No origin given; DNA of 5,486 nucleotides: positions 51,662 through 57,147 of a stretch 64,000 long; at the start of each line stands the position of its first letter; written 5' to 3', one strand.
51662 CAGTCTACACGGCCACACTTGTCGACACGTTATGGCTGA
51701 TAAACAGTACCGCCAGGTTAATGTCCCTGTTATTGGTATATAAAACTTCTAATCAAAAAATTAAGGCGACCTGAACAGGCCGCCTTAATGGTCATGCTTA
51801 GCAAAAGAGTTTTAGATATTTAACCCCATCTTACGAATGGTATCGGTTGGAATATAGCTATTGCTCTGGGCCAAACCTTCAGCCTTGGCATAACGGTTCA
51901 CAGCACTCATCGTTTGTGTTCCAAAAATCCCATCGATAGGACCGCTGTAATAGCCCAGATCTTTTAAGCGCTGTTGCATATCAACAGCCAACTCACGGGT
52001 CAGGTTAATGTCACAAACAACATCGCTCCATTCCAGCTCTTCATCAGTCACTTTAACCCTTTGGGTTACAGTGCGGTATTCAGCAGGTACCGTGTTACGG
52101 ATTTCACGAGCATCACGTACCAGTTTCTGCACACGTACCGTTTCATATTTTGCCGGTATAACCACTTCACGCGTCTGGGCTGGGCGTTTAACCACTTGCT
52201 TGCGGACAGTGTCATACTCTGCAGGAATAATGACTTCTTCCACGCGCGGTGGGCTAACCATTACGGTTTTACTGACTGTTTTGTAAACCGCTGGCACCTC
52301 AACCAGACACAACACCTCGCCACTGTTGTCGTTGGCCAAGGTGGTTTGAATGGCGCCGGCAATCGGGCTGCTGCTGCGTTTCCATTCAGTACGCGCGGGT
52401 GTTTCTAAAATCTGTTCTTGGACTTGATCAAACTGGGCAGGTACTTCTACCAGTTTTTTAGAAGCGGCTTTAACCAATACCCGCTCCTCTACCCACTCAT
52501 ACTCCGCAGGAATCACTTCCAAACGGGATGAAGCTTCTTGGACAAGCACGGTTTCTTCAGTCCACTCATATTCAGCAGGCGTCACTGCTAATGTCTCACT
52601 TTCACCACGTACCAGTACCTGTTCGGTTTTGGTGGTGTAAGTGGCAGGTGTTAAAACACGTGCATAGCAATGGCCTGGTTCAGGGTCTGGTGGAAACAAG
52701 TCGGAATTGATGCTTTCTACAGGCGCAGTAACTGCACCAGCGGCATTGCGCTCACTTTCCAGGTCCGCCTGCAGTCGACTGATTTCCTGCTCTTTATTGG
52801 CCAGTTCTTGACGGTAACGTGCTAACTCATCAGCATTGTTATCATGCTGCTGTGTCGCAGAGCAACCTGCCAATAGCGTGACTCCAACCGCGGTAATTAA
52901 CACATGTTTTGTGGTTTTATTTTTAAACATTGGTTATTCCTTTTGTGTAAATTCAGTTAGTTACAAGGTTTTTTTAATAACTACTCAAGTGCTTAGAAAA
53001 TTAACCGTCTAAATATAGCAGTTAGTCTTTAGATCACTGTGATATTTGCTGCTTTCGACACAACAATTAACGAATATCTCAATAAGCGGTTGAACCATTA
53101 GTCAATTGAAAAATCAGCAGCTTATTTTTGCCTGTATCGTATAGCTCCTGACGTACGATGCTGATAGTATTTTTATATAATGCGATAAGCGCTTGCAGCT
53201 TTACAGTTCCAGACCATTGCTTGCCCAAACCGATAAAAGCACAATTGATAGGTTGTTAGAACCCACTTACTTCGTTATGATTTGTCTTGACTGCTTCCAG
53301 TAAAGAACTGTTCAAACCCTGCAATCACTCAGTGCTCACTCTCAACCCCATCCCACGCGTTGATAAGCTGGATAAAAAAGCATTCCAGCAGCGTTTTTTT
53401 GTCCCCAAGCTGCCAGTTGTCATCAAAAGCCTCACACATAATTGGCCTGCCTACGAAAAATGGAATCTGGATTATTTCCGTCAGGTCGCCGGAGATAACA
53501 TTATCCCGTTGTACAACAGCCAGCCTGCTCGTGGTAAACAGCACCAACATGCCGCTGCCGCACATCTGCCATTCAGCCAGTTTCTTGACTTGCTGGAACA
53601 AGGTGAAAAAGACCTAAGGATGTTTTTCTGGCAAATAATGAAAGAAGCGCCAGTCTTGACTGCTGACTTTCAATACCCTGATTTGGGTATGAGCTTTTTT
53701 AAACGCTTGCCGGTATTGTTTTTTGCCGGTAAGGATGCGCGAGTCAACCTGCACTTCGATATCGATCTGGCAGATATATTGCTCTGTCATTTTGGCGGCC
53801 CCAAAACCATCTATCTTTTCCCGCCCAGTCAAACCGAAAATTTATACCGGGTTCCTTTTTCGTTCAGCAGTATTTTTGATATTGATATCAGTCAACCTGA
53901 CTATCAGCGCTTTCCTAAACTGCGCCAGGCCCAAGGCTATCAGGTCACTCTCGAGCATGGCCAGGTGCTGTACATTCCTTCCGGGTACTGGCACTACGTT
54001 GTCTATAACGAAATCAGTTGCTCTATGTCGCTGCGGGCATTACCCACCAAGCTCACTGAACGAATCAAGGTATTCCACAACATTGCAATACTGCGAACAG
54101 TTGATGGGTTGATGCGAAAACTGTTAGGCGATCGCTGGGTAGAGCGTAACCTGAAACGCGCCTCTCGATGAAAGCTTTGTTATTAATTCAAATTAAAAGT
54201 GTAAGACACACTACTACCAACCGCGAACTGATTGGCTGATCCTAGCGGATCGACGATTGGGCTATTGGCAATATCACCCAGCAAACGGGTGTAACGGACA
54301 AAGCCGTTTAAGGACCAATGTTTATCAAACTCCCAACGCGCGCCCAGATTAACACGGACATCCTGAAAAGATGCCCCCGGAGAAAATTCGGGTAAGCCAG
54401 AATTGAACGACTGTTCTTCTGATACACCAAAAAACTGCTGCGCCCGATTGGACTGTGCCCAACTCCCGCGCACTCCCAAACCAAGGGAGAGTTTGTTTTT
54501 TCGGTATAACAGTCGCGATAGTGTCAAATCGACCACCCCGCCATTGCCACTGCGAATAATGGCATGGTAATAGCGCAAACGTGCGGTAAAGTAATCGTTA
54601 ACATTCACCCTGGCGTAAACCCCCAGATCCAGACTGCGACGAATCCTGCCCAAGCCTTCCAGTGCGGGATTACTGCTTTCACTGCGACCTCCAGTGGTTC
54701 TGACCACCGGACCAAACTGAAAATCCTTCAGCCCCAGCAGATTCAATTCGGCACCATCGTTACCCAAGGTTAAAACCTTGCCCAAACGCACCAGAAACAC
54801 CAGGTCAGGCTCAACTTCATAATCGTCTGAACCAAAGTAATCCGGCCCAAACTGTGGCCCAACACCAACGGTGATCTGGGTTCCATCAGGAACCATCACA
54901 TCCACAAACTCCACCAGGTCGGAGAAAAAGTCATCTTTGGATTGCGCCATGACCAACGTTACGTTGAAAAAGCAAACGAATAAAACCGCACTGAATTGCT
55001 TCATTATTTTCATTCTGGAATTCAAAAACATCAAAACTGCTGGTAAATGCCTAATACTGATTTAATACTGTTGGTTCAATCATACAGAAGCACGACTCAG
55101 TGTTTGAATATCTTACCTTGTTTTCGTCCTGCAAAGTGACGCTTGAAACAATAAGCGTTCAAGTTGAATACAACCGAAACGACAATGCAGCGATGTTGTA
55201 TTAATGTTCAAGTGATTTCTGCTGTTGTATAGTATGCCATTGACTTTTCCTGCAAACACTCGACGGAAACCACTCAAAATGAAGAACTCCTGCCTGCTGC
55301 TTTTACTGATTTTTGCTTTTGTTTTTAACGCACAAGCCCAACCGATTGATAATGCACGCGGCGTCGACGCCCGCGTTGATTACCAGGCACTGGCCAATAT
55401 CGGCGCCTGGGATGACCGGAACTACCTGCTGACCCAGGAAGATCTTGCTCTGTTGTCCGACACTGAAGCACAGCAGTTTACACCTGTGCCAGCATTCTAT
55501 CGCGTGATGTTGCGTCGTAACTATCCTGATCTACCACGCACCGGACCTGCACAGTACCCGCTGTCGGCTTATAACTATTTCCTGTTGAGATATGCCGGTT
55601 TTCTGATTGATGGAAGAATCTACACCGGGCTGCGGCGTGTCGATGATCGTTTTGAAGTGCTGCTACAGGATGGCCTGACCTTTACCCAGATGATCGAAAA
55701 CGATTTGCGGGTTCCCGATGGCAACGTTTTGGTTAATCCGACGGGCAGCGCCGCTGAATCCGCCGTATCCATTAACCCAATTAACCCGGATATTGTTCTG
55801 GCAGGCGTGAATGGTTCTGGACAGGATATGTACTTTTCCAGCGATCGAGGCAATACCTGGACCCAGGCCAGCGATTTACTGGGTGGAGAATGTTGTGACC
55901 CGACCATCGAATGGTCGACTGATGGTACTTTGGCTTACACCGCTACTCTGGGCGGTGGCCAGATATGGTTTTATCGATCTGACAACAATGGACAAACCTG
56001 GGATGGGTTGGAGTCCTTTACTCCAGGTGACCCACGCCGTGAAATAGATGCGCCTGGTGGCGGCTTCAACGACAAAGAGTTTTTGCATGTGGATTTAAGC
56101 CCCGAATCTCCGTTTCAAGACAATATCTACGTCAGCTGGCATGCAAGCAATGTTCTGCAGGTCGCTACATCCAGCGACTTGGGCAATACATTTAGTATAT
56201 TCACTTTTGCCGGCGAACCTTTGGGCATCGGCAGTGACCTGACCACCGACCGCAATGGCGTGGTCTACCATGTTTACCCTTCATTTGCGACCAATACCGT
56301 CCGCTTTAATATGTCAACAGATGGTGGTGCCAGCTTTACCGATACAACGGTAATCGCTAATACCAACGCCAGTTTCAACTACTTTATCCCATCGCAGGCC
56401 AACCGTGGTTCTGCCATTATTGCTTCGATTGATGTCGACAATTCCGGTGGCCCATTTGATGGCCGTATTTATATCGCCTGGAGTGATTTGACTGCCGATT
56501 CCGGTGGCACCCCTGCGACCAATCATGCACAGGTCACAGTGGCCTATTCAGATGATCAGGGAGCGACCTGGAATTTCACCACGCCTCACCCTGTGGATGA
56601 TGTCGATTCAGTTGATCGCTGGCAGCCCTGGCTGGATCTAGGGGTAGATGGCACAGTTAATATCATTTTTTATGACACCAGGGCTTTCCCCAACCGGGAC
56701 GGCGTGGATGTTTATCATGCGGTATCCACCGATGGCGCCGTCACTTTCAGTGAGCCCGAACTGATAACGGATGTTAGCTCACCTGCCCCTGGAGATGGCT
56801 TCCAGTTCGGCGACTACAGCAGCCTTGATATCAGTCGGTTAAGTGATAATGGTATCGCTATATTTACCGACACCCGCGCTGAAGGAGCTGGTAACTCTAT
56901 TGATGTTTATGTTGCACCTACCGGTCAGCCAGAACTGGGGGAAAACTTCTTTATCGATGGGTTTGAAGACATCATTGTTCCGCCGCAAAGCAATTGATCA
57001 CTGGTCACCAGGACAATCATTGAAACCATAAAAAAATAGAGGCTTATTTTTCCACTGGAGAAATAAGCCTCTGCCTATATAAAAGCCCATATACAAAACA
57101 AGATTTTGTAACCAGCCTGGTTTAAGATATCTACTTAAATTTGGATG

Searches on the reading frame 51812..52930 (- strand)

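Call 71: search_protein_families(library=pfam, proteins=[window:51812-52930:-], max_evalue=0.0001)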
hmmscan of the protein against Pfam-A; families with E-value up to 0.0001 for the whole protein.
window:51812-52930:- (372 aa): 1 family
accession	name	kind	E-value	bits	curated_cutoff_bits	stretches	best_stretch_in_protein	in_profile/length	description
PF01471.23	PG_binding_1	-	5.4e-10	39.8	23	1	316-354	6-44/57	Putative peptidoglycan binding domain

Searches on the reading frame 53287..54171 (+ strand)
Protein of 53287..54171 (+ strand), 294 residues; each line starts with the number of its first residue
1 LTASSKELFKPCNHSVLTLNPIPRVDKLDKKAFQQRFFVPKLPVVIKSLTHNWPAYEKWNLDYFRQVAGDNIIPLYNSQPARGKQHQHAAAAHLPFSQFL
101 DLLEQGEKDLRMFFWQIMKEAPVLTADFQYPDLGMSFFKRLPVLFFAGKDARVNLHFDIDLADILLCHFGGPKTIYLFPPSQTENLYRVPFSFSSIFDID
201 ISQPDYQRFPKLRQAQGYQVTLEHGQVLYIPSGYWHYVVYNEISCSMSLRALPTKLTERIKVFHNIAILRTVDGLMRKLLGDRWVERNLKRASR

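Call 71: search_protein_families(library=pfam, proteins=[window:53287-54171:+], max_evalue=0.0001)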
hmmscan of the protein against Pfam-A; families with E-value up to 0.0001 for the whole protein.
window:53287-54171:+ (294 aa): 2 families
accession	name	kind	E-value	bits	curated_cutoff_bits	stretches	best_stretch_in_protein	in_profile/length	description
PF13621.12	Cupin_8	-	4.9e-32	112.3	27.4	1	32-242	3-236/252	Cupin-like domain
PF08007.18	JmjC_2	-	5.1e-05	23.3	22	1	216-250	84-118/127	JmjC domain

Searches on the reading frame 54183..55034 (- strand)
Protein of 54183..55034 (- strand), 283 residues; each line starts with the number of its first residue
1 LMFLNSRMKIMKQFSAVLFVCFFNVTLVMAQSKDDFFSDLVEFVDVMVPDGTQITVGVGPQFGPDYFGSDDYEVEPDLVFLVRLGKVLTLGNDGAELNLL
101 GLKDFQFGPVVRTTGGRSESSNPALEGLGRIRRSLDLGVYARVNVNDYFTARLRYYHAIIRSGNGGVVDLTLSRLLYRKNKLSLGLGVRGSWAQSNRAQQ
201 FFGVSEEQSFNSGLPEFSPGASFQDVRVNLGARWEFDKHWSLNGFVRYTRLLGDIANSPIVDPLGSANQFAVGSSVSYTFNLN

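Call 71: search_protein_families(library=pfam, proteins=[window:54183-55034:-], max_evalue=0.0001)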
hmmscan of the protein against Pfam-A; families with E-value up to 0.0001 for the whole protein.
window:54183-55034:- (283 aa): 1 family
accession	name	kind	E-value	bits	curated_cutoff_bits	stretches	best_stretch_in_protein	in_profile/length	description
PF06629.18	MipA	-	2.1e-44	152.8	24.2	1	56-280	1-221/221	MltA-interacting protein MipA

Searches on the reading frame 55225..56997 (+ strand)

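Call 24: search_protein_families(library=ncbifam, proteins=[window:55225-56997:+], max_evalue=1e-10)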
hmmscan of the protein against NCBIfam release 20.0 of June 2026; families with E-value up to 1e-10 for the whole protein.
window:55225-56997:+ (590 aa): 0 families

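Call 71: search_protein_families(library=pfam, proteins=[window:55225-56997:+], max_evalue=0.0001)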
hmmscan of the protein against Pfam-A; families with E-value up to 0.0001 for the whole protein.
window:55225-56997:+ (590 aa): 1 family
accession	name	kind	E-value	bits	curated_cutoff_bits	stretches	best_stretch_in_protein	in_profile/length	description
PF13088.12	BNR_2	-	1.1e-08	35.2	31.4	0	195-326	133-252/277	BNR repeat-like domain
